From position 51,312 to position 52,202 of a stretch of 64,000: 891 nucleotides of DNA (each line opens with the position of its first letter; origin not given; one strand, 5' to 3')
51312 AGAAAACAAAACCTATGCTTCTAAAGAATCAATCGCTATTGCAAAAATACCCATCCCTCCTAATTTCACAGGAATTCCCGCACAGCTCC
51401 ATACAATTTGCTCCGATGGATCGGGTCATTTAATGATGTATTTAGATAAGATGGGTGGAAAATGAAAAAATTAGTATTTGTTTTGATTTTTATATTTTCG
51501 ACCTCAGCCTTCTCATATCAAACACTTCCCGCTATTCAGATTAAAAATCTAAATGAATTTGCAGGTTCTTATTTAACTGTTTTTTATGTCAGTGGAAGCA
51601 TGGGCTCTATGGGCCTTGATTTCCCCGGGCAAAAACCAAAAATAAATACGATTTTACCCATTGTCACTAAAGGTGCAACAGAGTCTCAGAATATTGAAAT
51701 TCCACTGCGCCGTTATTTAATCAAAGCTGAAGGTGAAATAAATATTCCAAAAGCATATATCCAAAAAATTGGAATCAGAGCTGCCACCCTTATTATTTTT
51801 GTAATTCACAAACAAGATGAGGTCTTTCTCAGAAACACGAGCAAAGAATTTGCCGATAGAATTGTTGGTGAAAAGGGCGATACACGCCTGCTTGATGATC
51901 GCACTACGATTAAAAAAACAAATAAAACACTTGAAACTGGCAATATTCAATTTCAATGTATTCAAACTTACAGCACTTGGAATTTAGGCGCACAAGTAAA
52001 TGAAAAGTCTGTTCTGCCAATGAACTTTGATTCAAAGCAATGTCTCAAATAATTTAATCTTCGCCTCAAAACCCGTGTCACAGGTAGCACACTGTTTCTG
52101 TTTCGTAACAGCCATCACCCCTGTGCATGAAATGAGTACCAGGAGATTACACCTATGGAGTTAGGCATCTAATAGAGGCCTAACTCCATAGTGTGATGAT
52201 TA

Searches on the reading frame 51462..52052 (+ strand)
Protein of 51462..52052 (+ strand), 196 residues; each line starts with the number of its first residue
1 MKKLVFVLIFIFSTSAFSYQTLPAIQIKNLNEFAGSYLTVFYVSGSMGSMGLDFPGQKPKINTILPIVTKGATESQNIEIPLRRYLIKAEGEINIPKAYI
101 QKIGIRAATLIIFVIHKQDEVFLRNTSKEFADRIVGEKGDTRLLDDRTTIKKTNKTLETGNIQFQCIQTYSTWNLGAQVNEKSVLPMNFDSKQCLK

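Call 22: search_protein_families(library=pfam, proteins=[window:51462-52052:+], max_evalue=0.01)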
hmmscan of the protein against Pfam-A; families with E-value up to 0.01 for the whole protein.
window:51462-52052:+ (196 aa): 1 family
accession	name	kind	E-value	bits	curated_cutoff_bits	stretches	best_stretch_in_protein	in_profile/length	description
PF02414.20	Borrelia_orfA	-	0.0036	17.4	25.8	1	82-140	49-106/288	Borrelia ORF-A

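Call 39: find_encoding_contigs(protein=window:51462-52052:+, flank=10000, max_places=10)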
Protein window:51462-52052:+ (196 aa): 1 contig read that carries it; 1 place shown.
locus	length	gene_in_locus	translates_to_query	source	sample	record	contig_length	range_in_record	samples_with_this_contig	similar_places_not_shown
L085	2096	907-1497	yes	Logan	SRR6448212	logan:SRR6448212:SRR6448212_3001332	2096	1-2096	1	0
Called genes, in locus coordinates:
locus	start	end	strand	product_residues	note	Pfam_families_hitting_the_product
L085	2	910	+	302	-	?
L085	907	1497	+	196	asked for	-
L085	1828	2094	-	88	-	?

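Call 48: find_homologous_proteins(query=window:51462-52052:+, max_evalue=0.001)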
Query window:51462-52052:+ (196 aa): 1 proteins with E <= 0.001 among 283 candidates.
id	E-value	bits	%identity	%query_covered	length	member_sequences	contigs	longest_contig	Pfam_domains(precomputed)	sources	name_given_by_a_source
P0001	2.0e-123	427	100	100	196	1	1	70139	-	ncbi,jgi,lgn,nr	ncbi:MAG: hypothetical protein SGI74_03260 [Oligoflexia bacterium]|nr:hypothetical protein [Oligofle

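Call 58: search_protein_families(library=padloc, proteins=[window:51462-52052:+], max_evalue=0.01)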
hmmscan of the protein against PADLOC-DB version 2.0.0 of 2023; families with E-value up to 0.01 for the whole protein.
window:51462-52052:+ (196 aa): 0 families
